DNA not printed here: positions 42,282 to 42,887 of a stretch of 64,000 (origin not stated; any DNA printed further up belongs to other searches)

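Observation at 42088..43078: Tandem triplication of a ~100-aa protein family between tail and lysis modules (moron-like)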

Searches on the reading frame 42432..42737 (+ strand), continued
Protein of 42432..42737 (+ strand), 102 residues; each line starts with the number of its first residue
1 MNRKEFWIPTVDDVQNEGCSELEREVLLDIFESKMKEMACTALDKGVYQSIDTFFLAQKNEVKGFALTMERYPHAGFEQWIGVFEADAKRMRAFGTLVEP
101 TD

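Call 60: find_related_loci(query=L014:5492-5947:+, collection=viral_contigs, flank=4000)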
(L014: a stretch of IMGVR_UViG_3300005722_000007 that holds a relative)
Query L014:5492-5947:+ (152 aa) in viral_contigs; peptide patterns used: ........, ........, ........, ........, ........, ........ (x = any residue, [..] = any of these).
76 stretches matched a pattern; 54 encode a relative of the query (tblastn E <= 1e-3); 54 distinct loci.
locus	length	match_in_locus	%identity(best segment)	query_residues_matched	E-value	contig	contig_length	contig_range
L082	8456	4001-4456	100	1-152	2e-99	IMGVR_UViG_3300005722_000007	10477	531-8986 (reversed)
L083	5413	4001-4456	96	1-152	6e-97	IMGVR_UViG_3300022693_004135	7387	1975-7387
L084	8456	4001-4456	95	1-152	9e-97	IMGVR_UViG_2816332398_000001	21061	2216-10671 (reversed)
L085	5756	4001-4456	95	1-152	9e-97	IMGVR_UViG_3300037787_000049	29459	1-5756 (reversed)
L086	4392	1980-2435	95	1-152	8e-97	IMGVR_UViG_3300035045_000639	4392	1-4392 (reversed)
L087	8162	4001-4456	95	1-152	5e-96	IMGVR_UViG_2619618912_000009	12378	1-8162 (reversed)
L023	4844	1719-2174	95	1-152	8e-96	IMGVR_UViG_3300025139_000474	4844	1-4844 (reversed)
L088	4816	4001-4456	95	1-152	9e-96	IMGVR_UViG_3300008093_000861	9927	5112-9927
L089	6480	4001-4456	96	1-152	3e-95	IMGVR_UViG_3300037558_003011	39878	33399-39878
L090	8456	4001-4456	94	1-152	3e-95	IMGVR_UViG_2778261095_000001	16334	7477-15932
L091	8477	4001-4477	92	1-152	6e-95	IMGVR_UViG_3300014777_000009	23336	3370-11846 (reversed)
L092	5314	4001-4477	92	1-152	6e-95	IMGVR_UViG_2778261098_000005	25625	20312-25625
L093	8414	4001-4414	96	15-152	6e-87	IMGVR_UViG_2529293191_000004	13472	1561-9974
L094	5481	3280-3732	81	1-151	2e-83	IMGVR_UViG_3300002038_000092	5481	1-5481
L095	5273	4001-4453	81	1-151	1e-82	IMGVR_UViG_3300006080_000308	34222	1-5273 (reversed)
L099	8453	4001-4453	88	1-151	2e-79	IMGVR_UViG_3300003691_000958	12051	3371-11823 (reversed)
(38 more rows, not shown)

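Call 64: search_protein_families(library=padloc, proteins=[L028:5294-7132:-, L028:7113-7787:-, L099:4839-5825:-, L002:1668-2522:-], max_evalue=0.01)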
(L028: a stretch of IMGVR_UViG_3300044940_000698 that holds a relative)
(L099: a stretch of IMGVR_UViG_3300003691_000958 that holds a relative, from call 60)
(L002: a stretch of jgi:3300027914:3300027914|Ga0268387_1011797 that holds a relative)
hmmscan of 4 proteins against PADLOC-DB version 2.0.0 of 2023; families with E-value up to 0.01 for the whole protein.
L028:5294-7132:- (612 aa): 55 families (the best 25 are shown)
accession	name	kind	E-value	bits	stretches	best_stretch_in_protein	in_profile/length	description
PDLC00104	GajB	-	1.5e-229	761.6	1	6-605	2-572/574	UrvD helicase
PDLC00141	GajB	-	2.9e-141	469.6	1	10-603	6-570/572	UrvD helicase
PDLC00117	GajB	-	6.4e-34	115.4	2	9-342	17-376/604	UrvD helicase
PDLC00114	GajB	-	4.4e-33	112.7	2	170-268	198-297/635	UrvD helicase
PDLC00123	GajB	-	4.4e-32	109.4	2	6-375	3-363/540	UrvD helicase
PDLC00132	GajB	-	1.2e-31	108.1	2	122-259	149-288/625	UrvD helicase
PDLC00107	GajB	-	2.6e-31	106.9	2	10-261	18-290/587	UrvD helicase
PDLC03802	RTasHel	-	1.1e-28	98.5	1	11-261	9-264/675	DRT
PDLC00103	GajB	-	1e-27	95.4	1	7-259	16-284/612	UrvD helicase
PDLC00119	GajB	-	1.6e-27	94.7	2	153-265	184-295/565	UrvD helicase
PDLC00127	GajB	-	5.8e-25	85.8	1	7-268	8-287/594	UrvD helicase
PDLC00130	GajB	-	7.9e-24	81.8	1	7-258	3-278/589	UrvD helicase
PDLC00134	GajB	-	5.8e-22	76.4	1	13-260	23-286/431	UrvD helicase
PDLC00112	GajB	-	1.6e-21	74.6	2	5-97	4-95/581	UrvD helicase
PDLC00116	GajB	-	1.7e-21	74.6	2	155-257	127-230/557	UrvD helicase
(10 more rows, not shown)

L028:7113-7787:- (224 aa): 11 families
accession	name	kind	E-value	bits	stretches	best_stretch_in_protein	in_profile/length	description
PDLC00086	GajA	-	5.8e-73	244.6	1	2-215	371-591/600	AAA ATPase domain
PDLC04168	GajA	-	7.5e-11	39.4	1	13-139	352-479/570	-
PDLC00085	GajA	-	1.5e-10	38.5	1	20-125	373-466/580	AAA ATPase domain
PDLC00067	GajA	-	1.1e-08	32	1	21-115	392-479/604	AAA ATPase domain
PDLC02358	Old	-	1.9e-06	25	1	19-96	378-449/578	Old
PDLC04136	mad4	-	0.00026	19.8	1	26-113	6-90/110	mads_4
PDLC04169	GajA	-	0.00026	18.5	1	18-105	221-306/434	-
PDLC00096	GajA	-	0.0006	16.7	1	23-82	384-435/630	AAA ATPase domain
PDLC00070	GajA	-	0.00086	16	1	21-107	383-463/596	AAA ATPase domain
PDLC00091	GajA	-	0.0011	15.9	1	23-105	389-475/627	AAA ATPase domain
PDLC00064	GajA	-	0.0047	14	1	23-80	220-274/464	AAA ATPase domain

L099:4839-5825:- (328 aa): 4 families
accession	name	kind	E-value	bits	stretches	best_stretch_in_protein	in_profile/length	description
PDLC04912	PDC-S11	-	2.7e-126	419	1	1-316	1-312/313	-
PDLC04911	PDC-S11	-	4e-126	418.6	1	1-316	1-314/318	-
PDLC04914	PDC-S11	-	2.6e-82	274.5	1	1-317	1-311/314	-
PDLC04913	PDC-S11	-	6.2e-24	82.7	1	101-318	149-368/375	-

L002:1668-2522:- (284 aa): 0 families

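Call 66: search_protein_families(library=pfam, proteins=[L099:4839-5825:-, L014:6331-7317:-], max_evalue=0.01)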
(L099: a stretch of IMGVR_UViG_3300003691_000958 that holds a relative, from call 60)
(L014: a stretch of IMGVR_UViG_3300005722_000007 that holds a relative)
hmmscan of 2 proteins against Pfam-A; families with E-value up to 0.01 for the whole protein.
L099:4839-5825:- (328 aa): 1 family
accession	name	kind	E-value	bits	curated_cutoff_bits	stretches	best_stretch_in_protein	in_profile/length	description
PF14088.11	DUF4268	-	4.8e-31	108.1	27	1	179-313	1-139/140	Domain of unknown function (DUF4268)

L014:6331-7317:- (328 aa): 0 families

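Call 68: fold_search(model_id=the predicted structure, library=viral)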
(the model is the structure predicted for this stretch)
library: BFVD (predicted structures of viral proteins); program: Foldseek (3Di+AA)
matches with E <= 10: 578; with E <= 0.001: 0
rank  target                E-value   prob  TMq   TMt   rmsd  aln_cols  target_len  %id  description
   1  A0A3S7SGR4            7.4e-02  0.80  0.41  0.35   9.8       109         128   10  (no name in the UniProt tables at hand)
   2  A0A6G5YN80            9.3e-02  0.66  0.38  0.22  10.4       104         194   12  (no name in the UniProt tables at hand)
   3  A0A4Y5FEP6            9.3e-02  0.63  0.34  0.28   9.9       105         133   10  Uncharacterized protein [Lactobacillus phage 521B]
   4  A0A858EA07            1.0e-01  0.47  0.32  0.23  10.1       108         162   10  Uncharacterized protein [Listeria phage vB_Liva_VAfA18]
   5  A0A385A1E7            1.3e-01  0.30  0.30  0.09  10.9       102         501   11  (no name in the UniProt tables at hand)
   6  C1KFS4                1.4e-01  0.47  0.34  0.24  10.0       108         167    9  Uncharacterized protein [Lactobacillus phage Lb338-1]
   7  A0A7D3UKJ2            1.9e-01  0.54  0.32  0.29   9.0        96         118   14  (no name in the UniProt tables at hand)
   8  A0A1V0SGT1            2.0e-01  0.25  0.30  0.24  14.4       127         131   15  Uncharacterized protein [Hokovirus HKV1]
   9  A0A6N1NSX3            2.6e-01  0.21  0.30  0.22  12.8       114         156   12  Putative orfan [Tupanvirus soda lake]
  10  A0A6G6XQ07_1          2.8e-01  0.21  0.31  0.06  16.8       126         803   10  (no name in the UniProt tables at hand)
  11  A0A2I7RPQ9            3.1e-01  0.41  0.32  0.39   9.2        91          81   13  (no name in the UniProt tables at hand)
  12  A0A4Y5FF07            3.3e-01  0.33  0.35  0.24   9.8       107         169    8  Uncharacterized protein [Lactobacillus phage 3-521]
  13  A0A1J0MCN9            3.5e-01  0.38  0.32  0.39   9.4        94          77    4  (no name in the UniProt tables at hand)
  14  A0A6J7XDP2            3.5e-01  0.20  0.30  0.23  11.8       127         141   11  Uncharacterized protein [uncultured Caudovirales phage]
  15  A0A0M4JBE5            3.7e-01  0.35  0.44  0.27   6.8       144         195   15  (no name in the UniProt tables at hand)
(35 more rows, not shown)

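Call 71: find_related_loci(query=A6, collection=genome_contigs, flank=6000)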
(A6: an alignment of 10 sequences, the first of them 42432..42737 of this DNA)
Query A6 (102 aa) in genome_contigs; peptide patterns used: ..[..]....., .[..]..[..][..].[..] (x = any residue, [..] = any of these).
89 stretches matched a pattern; 1 encode a relative of the query (tblastn E <= 1e-3); 1 distinct loci.
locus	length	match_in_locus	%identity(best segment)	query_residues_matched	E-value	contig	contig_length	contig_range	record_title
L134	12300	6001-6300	76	1-100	4e-52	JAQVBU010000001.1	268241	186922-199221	MAG: Alphaproteobacteria bacterium isolate STD2_72 NODE_50_length_268241_cov_12.185858_Sandtown_D2, whole genome shotgun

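Call 73: find_homologous_proteins(query=A4, max_evalue=0.001)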
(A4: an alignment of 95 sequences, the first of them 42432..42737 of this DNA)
Query A4 (95 sequences) (102 aa, profile of the alignment): 16 proteins with E <= 0.001 among 297 candidates.
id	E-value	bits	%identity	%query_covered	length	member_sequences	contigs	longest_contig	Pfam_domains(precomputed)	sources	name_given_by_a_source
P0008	2.4e-31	125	61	95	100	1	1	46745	-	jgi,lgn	-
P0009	9.0e-30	120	72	100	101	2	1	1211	-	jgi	-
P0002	1.1e-27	114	84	100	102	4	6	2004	-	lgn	-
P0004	8.0e-26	108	76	98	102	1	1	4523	-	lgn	-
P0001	1.3e-25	107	100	100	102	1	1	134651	-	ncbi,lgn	-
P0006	6.9e-25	105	73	98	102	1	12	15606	-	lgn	-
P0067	1.2e-24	104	28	78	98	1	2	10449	-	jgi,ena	-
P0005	1.8e-24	103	76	98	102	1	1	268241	-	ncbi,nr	ncbi:MAG: hypothetical protein PHS57_01000 [Alphaproteobacteria bacterium]|nr:hypothetical protein [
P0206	5.8e-24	102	28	78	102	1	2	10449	-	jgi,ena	-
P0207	9.9e-24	101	31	83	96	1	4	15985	-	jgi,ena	-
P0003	1.6e-23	100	75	98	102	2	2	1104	-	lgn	-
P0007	7.5e-22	95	70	98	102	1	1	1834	-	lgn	-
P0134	2.3e-21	93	20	86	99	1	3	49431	-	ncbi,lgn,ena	-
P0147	1.8e-20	90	27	91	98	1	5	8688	-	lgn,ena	-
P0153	1.8e-19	87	23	98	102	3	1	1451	-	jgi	jgi:hypothetical protein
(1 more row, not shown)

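Call 74: find_encoding_contigs(protein=P0134, flank=6000, max_places=2)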
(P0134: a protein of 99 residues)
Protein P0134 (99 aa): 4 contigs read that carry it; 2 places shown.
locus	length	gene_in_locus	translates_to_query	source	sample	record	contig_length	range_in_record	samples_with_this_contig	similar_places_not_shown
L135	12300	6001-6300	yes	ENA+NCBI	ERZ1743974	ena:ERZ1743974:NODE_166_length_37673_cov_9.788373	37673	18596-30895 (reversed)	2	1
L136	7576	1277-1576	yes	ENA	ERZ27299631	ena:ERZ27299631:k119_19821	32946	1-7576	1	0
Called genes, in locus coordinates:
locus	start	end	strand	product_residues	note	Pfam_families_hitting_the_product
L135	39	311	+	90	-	-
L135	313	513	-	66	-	-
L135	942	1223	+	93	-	PF02954:HTH_8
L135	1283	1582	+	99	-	-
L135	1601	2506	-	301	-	-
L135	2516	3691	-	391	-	PF02384:N6_Mtase, PF07669:Eco57I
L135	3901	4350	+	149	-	-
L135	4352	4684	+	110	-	-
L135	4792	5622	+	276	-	PF12083:DUF3560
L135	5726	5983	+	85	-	-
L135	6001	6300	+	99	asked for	-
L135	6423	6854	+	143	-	-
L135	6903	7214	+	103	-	PF05973:Gp49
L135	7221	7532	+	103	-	-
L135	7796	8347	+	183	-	PF10502:Peptidase_S26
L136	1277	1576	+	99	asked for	-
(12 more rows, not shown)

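Call 75: find_encoding_contigs(protein=P0207, flank=6000, max_places=2)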
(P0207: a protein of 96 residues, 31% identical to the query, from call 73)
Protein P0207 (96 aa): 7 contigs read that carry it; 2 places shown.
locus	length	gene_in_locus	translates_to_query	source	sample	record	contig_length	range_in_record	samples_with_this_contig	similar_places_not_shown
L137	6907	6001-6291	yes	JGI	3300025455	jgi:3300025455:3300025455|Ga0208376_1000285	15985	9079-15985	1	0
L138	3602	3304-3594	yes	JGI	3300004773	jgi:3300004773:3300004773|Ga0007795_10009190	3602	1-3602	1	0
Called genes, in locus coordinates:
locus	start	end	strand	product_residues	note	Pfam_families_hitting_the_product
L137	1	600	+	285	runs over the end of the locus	PF09931:Phage_phiJL001_Gp84_N, PF09356:Phage_BR0599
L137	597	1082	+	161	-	PF00877:NLPC_P60 (weak)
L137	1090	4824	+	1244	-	PF22612:GH113, PF13547:GTA_TIM, PF13550:Phage-tail_3, PF23666:Rcc01698_C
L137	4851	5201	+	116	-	PF10983:DUF2793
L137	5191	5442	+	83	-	-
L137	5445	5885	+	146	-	-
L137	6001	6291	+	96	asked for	-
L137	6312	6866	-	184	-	-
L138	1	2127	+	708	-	?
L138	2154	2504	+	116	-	PF10983:DUF2793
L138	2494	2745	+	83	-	-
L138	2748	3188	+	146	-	-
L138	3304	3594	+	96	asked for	-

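Call 76: find_encoding_contigs(protein=P0067, flank=6000, max_places=2)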
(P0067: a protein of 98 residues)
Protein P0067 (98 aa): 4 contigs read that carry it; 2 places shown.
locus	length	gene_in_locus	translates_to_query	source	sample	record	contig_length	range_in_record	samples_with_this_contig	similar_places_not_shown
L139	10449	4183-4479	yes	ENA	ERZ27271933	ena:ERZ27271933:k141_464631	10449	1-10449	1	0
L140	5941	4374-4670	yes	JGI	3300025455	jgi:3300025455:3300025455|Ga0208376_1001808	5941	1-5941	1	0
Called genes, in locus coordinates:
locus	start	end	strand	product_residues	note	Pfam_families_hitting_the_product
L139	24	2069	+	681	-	PF13547:GTA_TIM, PF13550:Phage-tail_3, PF23666:Rcc01698_C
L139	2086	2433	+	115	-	PF10983:DUF2793 (weak)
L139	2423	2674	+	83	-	-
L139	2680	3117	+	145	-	-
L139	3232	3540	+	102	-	-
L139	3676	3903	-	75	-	PF02604:PhdYeFM_antitox (weak)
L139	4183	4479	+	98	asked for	-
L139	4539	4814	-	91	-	PF05016:ParE_toxin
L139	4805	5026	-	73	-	PF19807:DUF6290 (weak)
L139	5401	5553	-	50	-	-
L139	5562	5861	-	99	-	-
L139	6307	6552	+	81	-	-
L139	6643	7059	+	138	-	PF00334:NDK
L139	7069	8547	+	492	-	PF02074:Peptidase_M32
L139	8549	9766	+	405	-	PF00149:Metallophos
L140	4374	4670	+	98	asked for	-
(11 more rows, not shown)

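Call 80: search_dna_similar(query=P0025, collection=phages, mode=protein, max_evalue=0.001, max_rows=30)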
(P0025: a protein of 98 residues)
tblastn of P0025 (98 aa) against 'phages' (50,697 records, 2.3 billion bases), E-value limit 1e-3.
Records with a match: 1; places in all: 1; records where one place covers at least 80% of the query: 1.
Best place of each record, by identity: <60% 1.
By first word of the organism name: Ralstonia 1.
By host as written in the record: Ralstonia solanacearum 1.
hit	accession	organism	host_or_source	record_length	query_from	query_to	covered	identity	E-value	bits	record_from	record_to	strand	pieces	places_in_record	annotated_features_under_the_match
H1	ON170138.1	Ralstonia phage YO084_2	Ralstonia solanacearum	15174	2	96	97%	32.6%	1e-7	53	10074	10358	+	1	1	record has no annotation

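Call 81: search_dna_similar(query=P0134, collection=plasmids, mode=protein, max_evalue=0.001, max_rows=30)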
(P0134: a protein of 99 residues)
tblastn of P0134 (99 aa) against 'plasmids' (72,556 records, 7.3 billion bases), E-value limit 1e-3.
Records with a match: 3; places in all: 3; records where one place covers at least 80% of the query: 3.
Best place of each record, by identity: <60% 3.
By first word of the organism name: Candidatus 2; Ralstonia 1.
By predicted mobility (MOB-suite, as given by PLSDB): non-mobilizable 3.
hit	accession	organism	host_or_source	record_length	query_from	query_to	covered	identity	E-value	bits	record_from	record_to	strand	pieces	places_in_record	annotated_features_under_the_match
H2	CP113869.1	Candidatus Megaera polyxenophila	Euplotes woodruffi,mixed host and ...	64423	1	91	92%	38.0%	2e-8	57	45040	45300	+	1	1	hypothetical protein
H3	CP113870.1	Candidatus Megaera polyxenophila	Euplotes woodruffi,mixed host and ...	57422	1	93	94%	36.5%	1e-7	54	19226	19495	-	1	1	hypothetical protein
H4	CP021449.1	Ralstonia solanacearum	sesame seedling,cell culture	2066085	1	91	92%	22.0%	4e-4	44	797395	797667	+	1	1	panE: 2-dehydropantoate 2-reductase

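Call 82: get_annotated_region(hit=H2, flank=6000)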
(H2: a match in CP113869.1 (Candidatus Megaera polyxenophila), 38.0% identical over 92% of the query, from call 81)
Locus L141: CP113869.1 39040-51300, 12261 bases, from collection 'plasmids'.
description: Candidatus Megaera polyxenophila strain NDG2 plasmid unnamed2, complete sequence
organism: Candidatus Megaera polyxenophila (NCBI taxid 988779)
taxonomy: Bacteria; Pseudomonadota; Alphaproteobacteria; Rickettsiales; Rickettsiaceae; Candidatus Megaera; Candidatus Megaera polyxenophila
host: -; source: Euplotes woodruffi,mixed host and symbiont culture; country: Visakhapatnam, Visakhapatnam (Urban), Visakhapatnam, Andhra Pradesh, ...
typing (MOB-suite, as given by PLSDB): non-mobilizable
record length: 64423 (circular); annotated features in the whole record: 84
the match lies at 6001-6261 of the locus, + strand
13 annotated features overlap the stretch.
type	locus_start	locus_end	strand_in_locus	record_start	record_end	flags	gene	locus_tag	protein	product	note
CDS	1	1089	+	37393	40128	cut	-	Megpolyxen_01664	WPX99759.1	Putative GTP-binding protein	-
CDS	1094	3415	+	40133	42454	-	-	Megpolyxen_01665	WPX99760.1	Putative GTP-binding and tetratricopeptide repeat-containing protein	-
CDS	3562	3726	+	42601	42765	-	-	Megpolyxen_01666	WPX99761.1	CopG family transcriptional regulator/antitoxin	-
CDS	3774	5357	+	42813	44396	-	-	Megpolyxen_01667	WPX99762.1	PD-(D/E)XK nuclease family transposase domain protein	-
CDS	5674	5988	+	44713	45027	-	-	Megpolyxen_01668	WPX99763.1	hypothetical protein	-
CDS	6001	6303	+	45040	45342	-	-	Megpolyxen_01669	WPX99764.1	hypothetical protein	-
CDS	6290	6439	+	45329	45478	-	-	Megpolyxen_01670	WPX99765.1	hypothetical protein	-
CDS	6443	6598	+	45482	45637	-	-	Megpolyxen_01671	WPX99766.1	hypothetical protein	-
CDS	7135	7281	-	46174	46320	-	-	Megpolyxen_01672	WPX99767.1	hypothetical protein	-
CDS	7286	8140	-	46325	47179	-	-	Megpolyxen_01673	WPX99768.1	PD-(D/E)XK nuclease family transposase domain protein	-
CDS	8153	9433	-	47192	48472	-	-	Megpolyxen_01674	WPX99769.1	Porin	-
CDS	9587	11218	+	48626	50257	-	-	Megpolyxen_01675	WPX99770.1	Terminase-like family protein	-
CDS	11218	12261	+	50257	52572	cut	-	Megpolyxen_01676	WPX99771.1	hypothetical protein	-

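Call 83: get_annotated_region(hit=H1, flank=5000)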
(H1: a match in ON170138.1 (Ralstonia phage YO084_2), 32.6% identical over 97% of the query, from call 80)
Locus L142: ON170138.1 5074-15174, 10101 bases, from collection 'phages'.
description: UNVERIFIED_ORG: Ralstonia phage YO084_2 sequence.
organism: Ralstonia phage YO084_2 (NCBI taxid 2935219)
taxonomy: Viruses; Duplodnaviria; Heunggongvirae; Uroviricota; Caudoviricetes
host: Ralstonia solanacearum; source: tomato; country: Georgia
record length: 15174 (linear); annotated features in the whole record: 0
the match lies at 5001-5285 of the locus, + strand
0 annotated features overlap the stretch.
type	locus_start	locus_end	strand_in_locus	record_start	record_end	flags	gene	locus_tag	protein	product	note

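Call 94: search_protein_families(library=ncbifam, proteins=[window:42432-42737:+, P0025, P0100, P0134, L001:10334-11281:-, L014:6331-7317:-], max_evalue=0.01)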
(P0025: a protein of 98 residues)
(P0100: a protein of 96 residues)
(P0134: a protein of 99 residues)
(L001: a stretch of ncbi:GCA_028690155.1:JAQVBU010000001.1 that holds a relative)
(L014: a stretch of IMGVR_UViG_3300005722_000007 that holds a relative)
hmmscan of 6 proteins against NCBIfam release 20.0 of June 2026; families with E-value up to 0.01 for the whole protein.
window:42432-42737:+ (102 aa): 0 families

P0025 (98 aa): 0 families

P0100 (96 aa): 0 families

P0134 (99 aa): 0 families

L001:10334-11281:- (315 aa): 0 families

L014:6331-7317:- (328 aa): 0 families

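Call 95: find_related_loci(query=P0100, collection=viral_contigs, flank=5000)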
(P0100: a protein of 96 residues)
Query P0100 (96 aa) in viral_contigs; peptide patterns used: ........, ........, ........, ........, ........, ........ (x = any residue, [..] = any of these).
50 stretches matched a pattern; 44 encode a relative of the query (tblastn E <= 1e-3); 43 distinct loci.
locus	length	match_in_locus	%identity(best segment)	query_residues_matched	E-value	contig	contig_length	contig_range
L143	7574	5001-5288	98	1-96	2e-61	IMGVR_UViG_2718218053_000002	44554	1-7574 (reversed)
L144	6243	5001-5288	98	1-96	3e-60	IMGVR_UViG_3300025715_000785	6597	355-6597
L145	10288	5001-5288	98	1-96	2e-60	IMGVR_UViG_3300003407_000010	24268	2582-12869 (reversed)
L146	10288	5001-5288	98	1-96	3e-60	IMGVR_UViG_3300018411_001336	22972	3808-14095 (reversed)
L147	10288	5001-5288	98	1-96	2e-60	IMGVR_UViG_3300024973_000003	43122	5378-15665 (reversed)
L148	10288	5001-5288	97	1-96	1e-59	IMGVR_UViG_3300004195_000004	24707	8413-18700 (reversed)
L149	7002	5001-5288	97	1-96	3e-59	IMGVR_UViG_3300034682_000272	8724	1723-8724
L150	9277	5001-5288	97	1-96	2e-59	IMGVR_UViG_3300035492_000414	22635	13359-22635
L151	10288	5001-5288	96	1-96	1e-58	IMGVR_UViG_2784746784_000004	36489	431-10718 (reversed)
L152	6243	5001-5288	95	1-96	2e-58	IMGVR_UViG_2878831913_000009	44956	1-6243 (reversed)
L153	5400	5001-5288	94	1-96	4e-58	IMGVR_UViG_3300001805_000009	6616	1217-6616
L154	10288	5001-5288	96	1-96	8e-58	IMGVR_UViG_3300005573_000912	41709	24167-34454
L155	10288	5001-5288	96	1-96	8e-58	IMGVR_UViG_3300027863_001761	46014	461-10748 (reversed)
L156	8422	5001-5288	95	1-96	8e-58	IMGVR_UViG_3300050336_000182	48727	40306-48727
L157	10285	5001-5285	95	2-96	3e-57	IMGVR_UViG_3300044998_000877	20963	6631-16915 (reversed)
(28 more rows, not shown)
